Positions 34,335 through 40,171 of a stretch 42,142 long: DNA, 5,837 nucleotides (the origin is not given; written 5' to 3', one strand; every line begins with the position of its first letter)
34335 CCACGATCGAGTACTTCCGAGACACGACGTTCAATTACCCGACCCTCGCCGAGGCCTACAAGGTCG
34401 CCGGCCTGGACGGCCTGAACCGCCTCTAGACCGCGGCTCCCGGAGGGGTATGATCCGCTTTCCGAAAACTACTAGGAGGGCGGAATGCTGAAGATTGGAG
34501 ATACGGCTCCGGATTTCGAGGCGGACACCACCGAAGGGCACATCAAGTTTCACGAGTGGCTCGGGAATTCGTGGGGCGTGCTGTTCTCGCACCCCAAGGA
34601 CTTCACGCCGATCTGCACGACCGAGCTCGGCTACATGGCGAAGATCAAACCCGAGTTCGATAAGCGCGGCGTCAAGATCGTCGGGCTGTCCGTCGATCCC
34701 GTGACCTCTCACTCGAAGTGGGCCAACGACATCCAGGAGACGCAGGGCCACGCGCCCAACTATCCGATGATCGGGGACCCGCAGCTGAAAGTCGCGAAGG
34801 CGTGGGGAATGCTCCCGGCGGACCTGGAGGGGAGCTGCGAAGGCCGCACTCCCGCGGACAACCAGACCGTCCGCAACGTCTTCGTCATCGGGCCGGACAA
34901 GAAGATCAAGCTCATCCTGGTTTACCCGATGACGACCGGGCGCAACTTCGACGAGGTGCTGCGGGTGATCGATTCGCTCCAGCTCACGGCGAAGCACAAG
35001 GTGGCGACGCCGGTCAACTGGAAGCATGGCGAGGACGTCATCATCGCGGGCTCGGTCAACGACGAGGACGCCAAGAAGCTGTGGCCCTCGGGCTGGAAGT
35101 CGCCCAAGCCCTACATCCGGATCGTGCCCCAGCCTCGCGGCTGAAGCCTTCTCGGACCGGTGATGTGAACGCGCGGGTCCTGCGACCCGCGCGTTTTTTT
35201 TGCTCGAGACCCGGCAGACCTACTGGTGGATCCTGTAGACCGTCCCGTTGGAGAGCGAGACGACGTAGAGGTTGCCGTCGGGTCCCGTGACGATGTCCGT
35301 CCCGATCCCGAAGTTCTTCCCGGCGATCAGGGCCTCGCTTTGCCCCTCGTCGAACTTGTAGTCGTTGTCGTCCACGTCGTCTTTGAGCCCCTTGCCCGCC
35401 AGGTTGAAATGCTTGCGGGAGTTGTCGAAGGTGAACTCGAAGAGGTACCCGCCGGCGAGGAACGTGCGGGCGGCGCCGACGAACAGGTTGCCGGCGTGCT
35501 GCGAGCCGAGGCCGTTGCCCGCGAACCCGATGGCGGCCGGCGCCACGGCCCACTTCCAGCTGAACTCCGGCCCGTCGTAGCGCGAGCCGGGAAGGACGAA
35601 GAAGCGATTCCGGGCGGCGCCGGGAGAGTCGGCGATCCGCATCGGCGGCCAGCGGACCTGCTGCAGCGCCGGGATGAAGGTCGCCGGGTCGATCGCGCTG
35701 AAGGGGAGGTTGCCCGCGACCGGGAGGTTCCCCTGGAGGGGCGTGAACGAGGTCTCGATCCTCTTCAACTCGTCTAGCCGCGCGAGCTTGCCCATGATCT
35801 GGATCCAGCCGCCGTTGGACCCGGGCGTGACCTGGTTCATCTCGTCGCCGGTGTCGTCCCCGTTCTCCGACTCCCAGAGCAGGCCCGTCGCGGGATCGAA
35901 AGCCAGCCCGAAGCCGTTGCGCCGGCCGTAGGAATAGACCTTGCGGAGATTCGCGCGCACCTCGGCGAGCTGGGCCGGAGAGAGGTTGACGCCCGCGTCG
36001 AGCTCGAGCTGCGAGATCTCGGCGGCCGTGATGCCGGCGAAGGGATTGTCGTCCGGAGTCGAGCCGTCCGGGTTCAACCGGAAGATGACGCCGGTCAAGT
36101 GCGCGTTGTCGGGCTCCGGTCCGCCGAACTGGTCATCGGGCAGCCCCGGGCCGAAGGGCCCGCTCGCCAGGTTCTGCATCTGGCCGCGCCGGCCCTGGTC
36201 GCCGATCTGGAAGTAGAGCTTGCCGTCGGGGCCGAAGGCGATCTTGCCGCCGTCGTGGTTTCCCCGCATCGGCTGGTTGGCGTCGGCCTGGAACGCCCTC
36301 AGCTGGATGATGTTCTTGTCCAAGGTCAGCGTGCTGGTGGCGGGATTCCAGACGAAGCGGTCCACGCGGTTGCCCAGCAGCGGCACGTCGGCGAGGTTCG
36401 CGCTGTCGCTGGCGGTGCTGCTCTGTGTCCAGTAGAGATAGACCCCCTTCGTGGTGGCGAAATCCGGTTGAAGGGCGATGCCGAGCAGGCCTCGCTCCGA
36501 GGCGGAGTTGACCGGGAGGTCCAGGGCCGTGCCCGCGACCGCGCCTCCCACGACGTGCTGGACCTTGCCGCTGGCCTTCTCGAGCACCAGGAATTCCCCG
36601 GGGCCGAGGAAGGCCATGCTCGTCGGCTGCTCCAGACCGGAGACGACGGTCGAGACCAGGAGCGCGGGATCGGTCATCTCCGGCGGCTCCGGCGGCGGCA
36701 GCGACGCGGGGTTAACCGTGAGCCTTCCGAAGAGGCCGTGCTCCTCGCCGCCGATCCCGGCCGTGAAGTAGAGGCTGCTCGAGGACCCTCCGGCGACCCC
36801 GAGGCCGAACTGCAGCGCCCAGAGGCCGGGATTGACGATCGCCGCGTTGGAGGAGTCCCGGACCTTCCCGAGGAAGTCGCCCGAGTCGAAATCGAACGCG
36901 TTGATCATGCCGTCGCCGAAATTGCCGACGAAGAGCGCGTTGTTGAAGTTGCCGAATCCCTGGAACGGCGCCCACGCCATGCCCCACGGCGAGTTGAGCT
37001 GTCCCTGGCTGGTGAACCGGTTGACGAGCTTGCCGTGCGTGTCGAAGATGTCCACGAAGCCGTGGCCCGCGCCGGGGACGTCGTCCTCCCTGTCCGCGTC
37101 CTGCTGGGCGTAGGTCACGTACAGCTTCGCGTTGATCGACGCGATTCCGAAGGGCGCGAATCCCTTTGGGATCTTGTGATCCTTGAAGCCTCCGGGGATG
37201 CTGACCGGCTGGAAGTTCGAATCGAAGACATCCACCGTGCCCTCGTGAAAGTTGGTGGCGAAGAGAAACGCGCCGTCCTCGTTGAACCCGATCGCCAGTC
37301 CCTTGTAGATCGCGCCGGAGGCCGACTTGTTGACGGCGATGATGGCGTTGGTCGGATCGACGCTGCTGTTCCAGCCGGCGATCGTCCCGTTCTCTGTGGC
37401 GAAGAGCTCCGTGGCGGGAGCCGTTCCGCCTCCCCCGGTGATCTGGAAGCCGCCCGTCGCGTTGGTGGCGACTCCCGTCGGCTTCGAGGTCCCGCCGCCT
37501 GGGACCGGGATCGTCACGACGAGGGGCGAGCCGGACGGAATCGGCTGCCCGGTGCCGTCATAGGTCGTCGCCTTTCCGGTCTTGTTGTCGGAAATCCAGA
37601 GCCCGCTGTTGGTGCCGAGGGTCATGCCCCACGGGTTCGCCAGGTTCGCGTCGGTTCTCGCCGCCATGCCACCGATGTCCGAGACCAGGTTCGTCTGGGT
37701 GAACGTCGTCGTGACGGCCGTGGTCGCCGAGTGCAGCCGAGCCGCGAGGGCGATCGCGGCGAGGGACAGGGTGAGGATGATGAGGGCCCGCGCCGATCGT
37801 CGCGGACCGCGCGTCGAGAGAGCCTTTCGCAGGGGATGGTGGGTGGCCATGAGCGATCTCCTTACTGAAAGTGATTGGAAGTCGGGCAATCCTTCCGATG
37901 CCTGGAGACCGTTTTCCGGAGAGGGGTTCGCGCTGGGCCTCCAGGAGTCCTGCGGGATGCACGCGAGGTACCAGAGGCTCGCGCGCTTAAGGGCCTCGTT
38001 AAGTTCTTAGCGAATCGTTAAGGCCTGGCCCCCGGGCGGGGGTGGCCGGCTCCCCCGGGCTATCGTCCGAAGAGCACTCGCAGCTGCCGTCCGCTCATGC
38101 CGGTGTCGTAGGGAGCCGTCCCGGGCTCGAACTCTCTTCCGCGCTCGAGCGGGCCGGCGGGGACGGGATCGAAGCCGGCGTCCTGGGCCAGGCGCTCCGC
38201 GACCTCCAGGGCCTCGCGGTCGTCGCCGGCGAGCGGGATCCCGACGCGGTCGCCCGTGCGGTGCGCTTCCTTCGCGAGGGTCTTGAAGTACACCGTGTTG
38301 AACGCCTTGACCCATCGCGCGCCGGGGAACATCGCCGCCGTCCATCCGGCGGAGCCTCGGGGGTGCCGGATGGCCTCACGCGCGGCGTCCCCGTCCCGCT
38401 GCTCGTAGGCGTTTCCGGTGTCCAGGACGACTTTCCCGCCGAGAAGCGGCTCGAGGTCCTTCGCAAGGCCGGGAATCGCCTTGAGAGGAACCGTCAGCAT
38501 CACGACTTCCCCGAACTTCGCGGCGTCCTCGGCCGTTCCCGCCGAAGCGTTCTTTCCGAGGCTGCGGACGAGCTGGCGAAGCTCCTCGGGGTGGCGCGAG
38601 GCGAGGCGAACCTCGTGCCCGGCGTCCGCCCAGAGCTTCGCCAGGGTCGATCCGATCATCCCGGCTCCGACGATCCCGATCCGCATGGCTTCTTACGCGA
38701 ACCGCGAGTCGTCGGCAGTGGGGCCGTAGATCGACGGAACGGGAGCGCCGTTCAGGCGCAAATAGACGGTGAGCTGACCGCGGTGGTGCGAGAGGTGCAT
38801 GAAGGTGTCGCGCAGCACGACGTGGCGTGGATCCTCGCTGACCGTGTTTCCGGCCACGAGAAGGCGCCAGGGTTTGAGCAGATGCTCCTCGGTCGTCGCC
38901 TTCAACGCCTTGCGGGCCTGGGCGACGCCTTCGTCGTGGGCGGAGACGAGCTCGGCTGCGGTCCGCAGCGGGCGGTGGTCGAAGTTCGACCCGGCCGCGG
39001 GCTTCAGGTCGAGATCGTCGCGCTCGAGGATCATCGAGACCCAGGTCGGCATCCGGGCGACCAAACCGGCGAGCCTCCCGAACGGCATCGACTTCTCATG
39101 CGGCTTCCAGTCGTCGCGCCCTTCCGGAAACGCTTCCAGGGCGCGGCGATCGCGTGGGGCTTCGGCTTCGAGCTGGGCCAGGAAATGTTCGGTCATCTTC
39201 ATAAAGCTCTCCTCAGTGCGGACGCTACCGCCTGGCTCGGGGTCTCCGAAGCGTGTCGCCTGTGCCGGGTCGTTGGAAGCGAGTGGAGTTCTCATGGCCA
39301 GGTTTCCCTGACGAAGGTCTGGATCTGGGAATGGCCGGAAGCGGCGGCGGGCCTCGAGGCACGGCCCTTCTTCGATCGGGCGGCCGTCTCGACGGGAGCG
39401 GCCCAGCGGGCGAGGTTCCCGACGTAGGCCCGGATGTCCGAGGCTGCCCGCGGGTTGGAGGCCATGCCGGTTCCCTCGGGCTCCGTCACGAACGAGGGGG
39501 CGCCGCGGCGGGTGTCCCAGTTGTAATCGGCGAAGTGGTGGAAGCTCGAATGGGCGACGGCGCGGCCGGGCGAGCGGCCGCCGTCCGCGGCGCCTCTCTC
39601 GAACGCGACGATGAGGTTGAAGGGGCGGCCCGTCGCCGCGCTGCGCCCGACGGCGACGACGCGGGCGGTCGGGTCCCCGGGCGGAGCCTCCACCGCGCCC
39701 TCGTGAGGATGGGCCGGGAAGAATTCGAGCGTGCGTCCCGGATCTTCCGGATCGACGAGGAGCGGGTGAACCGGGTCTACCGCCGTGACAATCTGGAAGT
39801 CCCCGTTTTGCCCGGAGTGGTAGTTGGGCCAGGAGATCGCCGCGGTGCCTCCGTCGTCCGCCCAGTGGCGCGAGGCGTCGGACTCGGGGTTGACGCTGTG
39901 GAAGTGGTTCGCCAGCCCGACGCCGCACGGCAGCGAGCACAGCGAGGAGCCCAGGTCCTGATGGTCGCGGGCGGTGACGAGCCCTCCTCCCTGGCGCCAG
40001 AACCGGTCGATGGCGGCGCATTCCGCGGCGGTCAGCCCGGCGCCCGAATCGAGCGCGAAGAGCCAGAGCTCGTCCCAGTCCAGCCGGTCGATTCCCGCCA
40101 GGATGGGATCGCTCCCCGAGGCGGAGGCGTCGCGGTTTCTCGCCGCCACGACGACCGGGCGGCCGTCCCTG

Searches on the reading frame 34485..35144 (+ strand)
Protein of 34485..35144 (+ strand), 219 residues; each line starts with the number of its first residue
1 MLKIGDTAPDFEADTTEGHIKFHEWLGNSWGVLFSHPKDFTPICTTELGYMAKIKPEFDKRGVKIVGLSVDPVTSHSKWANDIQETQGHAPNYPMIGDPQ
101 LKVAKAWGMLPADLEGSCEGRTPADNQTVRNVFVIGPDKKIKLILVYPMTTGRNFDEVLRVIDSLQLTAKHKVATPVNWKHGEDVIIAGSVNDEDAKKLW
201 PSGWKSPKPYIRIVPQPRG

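Call 15: search_protein_families(library=pfam, proteins=[window:34485-35144:+])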
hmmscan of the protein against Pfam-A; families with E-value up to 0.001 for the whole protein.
window:34485-35144:+ (219 aa): 3 families
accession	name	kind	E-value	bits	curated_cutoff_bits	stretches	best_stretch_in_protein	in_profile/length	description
PF00578.27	AhpC-TSA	-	2.6e-30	105.3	26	1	4-142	1-122/124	AhpC/TSA family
PF08534.16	Redoxin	-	1.8e-13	51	26.6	1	4-152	2-139/148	Redoxin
PF10417.14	1-cysPrx_C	-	1.3e-11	44.7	21.1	1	164-199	1-37/41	C-terminal domain of 1-Cys peroxiredoxin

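Call 18: find_encoding_contigs(protein=window:34485-35144:+, flank=10000, max_places=4)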
Protein window:34485-35144:+ (219 aa): no gene with exactly this product is on record in the collection.

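Call 53: search_protein_families(library=ncbifam, proteins=[window:34485-35144:+], max_evalue=0.00001)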
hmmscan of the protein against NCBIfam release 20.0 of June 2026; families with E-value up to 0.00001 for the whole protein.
window:34485-35144:+ (219 aa): 10 families
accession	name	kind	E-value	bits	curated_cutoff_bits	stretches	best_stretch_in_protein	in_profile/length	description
NF009668.0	PRK13189.1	equivalog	1.7e-57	194.2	211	1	1-198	9-200/224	peroxiredoxin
NF009669.0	PRK13190.1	equivalog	1.3e-50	171.4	261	1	1-195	2-184/203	putative peroxiredoxin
NF009670.0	PRK13191.1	equivalog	1.2e-43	149.2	374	1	4-183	9-178/215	putative peroxiredoxin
NF010122.0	PRK13599.1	equivalog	9.2e-34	116.8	456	1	3-182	8-177/220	peroxiredoxin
NF040737.1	peroxi_PrxU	equivalog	2.5e-24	86.3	270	1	1-190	35-219/233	thioredoxin-dependent peroxiredoxin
NF011576.0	PRK15000.1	subfamily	2.4e-21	76.3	301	1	8-188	8-184/200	peroxiredoxin C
TIGR03137.1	AhpC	equivalog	2.1e-20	73.2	272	1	26-186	29-177/187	alkyl hydroperoxide reductase subunit C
NF006960.0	PRK09437.1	equivalog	2.9e-09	37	140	1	2-110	4-106/156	thioredoxin-dependent thiol peroxidase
NF053650.1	PerredPrxQDein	equivalog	3.2e-08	33.7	260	1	9-141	2-122/148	thioredoxin-dependent peroxiredoxin PrxQ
NF002854.0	PRK03147.1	subfamily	2.1e-07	31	170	1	2-111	36-139/176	thiol-disulfide oxidoreductase ResA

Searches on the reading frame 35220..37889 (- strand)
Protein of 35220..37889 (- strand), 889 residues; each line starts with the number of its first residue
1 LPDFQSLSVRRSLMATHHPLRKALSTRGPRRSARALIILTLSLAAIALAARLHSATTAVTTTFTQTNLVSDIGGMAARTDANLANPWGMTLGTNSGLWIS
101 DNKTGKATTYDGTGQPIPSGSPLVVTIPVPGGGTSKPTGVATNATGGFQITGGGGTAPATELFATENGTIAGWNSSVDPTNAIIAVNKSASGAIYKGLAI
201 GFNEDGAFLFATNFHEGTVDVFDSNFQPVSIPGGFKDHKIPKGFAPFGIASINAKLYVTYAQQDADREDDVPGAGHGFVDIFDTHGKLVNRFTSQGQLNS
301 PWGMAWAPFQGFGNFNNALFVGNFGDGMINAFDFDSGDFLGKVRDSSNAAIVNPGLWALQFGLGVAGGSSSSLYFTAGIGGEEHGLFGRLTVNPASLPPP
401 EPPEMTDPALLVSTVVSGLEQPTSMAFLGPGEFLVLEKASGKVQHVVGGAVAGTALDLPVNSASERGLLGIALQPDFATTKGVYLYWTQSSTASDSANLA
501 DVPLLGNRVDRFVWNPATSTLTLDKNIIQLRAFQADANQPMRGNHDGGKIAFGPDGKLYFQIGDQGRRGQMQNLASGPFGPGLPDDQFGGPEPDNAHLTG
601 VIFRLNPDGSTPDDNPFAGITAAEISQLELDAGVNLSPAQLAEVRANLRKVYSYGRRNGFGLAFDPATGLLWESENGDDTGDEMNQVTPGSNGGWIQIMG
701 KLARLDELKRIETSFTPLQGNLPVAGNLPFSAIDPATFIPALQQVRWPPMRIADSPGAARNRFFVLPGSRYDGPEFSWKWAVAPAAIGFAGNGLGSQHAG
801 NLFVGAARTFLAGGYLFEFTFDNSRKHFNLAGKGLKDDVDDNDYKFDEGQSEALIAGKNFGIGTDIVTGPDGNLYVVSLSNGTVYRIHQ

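Call 15: search_protein_families(library=pfam, proteins=[window:35220-37889:-])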
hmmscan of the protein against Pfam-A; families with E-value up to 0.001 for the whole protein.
window:35220-37889:- (889 aa): 1 family
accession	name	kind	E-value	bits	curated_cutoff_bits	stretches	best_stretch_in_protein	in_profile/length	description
PF07995.17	GSDH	-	3.3e-41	142.1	25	1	419-698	1-222/332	Glucose / Sorbosone dehydrogenase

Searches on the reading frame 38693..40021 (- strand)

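Call 15: search_protein_families(library=pfam, proteins=[window:38693-40021:-])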
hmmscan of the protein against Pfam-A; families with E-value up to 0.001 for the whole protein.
window:38693-40021:- (442 aa): 1 family
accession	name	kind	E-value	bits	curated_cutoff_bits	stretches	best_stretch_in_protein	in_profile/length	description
PF05163.17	DinB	-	2.7e-08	34.4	23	1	277-437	5-158/165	DinB family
